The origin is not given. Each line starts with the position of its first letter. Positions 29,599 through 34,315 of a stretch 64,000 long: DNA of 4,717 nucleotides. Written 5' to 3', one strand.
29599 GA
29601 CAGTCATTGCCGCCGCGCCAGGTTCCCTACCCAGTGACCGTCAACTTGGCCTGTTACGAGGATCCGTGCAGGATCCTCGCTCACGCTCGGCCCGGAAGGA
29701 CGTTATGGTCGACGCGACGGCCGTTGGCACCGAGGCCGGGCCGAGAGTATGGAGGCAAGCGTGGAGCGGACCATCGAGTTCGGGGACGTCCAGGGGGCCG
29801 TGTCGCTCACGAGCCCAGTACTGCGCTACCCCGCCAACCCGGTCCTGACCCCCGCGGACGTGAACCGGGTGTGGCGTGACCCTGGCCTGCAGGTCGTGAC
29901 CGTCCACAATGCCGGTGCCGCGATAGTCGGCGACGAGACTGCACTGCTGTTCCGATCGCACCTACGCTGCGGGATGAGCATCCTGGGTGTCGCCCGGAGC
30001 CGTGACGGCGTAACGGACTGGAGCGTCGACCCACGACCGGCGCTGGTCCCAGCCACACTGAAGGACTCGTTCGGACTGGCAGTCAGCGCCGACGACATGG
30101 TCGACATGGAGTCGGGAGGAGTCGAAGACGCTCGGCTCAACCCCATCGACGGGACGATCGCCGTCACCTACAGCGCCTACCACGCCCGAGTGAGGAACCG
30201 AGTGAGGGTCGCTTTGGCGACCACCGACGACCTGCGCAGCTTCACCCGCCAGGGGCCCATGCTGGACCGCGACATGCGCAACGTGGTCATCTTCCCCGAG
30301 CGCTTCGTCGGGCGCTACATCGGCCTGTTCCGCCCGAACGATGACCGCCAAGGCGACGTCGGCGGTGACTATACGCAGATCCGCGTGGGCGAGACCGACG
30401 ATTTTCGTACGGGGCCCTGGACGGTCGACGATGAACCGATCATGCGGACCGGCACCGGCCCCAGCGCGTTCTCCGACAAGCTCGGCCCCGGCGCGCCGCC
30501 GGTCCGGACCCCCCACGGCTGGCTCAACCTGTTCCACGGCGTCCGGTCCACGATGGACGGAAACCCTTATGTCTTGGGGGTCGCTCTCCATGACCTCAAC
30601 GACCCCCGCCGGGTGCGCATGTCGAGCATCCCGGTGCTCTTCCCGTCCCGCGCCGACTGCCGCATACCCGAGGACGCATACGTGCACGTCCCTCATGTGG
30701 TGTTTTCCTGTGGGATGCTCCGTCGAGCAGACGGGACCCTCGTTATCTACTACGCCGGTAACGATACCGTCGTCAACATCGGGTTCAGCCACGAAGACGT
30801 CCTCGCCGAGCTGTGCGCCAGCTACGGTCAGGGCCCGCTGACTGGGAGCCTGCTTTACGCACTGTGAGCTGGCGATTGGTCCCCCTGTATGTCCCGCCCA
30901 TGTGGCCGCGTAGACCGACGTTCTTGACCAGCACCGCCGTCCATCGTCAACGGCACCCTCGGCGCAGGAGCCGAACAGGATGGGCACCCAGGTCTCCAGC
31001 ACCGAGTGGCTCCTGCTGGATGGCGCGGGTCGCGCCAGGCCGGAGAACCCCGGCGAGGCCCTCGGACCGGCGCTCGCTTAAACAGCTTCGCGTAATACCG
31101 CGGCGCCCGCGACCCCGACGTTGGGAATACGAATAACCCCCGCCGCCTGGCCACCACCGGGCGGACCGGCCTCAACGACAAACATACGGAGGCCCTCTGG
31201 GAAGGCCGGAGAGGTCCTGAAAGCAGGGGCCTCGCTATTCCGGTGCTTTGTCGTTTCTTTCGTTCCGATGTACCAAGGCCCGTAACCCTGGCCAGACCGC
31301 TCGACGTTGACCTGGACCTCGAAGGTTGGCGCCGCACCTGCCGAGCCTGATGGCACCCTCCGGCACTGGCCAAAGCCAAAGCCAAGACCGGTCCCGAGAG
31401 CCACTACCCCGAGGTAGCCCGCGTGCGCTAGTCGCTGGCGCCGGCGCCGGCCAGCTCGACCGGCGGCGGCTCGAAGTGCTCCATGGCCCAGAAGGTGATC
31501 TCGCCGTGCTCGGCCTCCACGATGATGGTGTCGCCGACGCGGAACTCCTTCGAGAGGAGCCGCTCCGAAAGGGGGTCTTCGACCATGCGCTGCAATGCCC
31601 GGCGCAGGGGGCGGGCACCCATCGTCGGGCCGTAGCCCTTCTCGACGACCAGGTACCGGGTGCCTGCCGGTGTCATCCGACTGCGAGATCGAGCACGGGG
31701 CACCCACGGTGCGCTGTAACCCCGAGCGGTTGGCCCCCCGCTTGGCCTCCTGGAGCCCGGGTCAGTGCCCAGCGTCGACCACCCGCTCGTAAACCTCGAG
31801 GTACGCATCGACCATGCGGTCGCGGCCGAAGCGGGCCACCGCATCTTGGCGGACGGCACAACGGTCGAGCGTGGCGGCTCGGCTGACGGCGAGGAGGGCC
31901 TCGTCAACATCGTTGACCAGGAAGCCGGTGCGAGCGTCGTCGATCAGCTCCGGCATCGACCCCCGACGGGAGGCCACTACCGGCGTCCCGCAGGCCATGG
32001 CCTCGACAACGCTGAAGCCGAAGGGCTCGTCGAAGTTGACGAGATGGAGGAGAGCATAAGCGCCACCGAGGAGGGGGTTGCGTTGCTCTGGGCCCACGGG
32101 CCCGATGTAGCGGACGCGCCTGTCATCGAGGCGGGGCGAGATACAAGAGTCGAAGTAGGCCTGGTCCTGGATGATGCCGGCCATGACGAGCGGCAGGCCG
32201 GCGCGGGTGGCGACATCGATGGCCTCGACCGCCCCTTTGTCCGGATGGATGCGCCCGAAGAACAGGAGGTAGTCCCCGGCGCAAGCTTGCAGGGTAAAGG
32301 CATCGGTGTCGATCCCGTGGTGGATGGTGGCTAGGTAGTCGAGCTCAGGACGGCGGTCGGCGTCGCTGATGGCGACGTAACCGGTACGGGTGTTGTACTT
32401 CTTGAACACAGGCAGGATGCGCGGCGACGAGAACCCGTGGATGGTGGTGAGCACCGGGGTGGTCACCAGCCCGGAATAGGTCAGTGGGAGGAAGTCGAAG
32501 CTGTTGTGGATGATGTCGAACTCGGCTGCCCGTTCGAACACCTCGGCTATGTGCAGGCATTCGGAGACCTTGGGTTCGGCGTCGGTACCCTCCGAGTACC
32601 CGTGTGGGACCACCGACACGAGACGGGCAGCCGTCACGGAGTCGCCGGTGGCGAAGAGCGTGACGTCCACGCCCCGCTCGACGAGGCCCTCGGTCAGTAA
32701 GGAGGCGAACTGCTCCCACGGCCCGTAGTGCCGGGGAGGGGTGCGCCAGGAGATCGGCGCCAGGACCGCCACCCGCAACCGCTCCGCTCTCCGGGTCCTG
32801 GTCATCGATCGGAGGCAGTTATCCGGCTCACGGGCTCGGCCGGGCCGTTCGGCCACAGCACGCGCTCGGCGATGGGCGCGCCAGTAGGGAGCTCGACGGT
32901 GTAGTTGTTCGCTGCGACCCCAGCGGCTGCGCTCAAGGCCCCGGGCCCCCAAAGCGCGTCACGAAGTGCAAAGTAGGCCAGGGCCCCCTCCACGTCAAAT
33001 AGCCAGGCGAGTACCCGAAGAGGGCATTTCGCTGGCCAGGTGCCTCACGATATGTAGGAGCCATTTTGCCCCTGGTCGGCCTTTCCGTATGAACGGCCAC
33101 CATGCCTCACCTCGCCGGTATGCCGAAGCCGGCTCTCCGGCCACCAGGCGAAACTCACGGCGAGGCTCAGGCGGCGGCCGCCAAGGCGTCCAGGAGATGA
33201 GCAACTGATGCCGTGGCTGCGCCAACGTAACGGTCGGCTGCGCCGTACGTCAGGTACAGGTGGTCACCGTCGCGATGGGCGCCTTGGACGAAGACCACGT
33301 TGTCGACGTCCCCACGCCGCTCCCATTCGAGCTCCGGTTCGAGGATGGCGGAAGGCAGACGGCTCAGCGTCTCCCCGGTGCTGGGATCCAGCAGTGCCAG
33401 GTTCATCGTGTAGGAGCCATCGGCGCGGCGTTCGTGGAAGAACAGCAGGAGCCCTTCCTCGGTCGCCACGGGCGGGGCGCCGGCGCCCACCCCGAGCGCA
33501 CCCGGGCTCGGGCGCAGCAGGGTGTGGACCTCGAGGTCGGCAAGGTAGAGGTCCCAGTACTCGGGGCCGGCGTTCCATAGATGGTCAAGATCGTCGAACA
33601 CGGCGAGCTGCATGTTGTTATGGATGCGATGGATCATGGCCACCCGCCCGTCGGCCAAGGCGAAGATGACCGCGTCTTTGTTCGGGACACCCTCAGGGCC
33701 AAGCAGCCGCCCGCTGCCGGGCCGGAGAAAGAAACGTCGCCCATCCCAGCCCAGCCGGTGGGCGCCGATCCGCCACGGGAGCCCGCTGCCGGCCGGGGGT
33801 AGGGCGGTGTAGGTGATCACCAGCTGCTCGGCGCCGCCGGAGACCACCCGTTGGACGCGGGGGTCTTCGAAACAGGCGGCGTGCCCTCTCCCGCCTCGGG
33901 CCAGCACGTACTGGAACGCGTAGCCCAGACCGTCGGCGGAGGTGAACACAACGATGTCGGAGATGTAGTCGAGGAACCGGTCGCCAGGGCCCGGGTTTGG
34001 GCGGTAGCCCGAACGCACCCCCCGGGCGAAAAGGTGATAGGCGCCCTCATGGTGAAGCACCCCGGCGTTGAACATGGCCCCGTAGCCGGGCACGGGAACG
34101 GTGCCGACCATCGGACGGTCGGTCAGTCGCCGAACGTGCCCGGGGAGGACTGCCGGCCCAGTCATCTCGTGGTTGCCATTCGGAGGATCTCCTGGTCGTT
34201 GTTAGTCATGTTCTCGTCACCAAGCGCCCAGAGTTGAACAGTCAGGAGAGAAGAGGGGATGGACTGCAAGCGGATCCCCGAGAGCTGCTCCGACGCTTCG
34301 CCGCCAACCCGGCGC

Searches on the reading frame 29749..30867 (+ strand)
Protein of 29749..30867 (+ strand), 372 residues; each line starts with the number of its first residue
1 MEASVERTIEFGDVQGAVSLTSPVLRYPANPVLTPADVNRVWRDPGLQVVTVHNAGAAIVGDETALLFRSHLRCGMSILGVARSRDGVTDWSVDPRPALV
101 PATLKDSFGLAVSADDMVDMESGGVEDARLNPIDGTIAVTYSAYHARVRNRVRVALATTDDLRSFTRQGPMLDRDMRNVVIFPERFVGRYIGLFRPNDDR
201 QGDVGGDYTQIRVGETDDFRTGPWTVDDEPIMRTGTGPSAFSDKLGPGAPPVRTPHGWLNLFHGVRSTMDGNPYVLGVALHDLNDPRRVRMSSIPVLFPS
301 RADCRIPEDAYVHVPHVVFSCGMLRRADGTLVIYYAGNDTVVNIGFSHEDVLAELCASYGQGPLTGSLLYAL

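Call 101: search_protein_families(library=pfam, proteins=[window:29749-30867:+], max_evalue=0.01)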
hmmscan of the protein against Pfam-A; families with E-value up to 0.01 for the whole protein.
window:29749-30867:+ (372 aa): 1 family
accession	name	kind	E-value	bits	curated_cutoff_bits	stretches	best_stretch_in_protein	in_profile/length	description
PF04041.19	Glyco_hydro_130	-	3.1e-25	89.3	26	1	44-354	27-316/320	beta-1,4-mannooligosaccharide phosphorylase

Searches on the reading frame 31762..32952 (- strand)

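Call 101: search_protein_families(library=pfam, proteins=[window:31762-32952:-], max_evalue=0.01)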
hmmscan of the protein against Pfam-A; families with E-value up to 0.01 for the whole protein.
window:31762-32952:- (396 aa): 4 families
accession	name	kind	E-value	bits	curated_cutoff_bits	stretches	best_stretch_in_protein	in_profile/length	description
PF00534.26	Glycos_transf_1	-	6.9e-18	65.2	26.4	1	228-352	17-146/172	Glycosyl transferases group 1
PF13692.12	Glyco_trans_1_4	-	3.6e-16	60.1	27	1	228-355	3-135/142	Glycosyl transferases group 1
PF13439.12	Glyco_transf_4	-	8.2e-07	29.6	28.5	1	83-201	8-146/170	Glycosyltransferase Family 4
PF13524.12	Glyco_trans_1_2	-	1.3e-05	25.6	25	1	276-381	25-130/144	Glycosyl transferase-like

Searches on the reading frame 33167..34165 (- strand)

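Call 101: search_protein_families(library=pfam, proteins=[window:33167-34165:-], max_evalue=0.01)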
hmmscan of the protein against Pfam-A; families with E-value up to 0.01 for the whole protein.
window:33167-34165:- (332 aa): 1 family
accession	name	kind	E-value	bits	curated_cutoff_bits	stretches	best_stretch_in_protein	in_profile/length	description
PF04041.19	Glyco_hydro_130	-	2.3e-25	89.7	26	1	24-328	28-318/320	beta-1,4-mannooligosaccharide phosphorylase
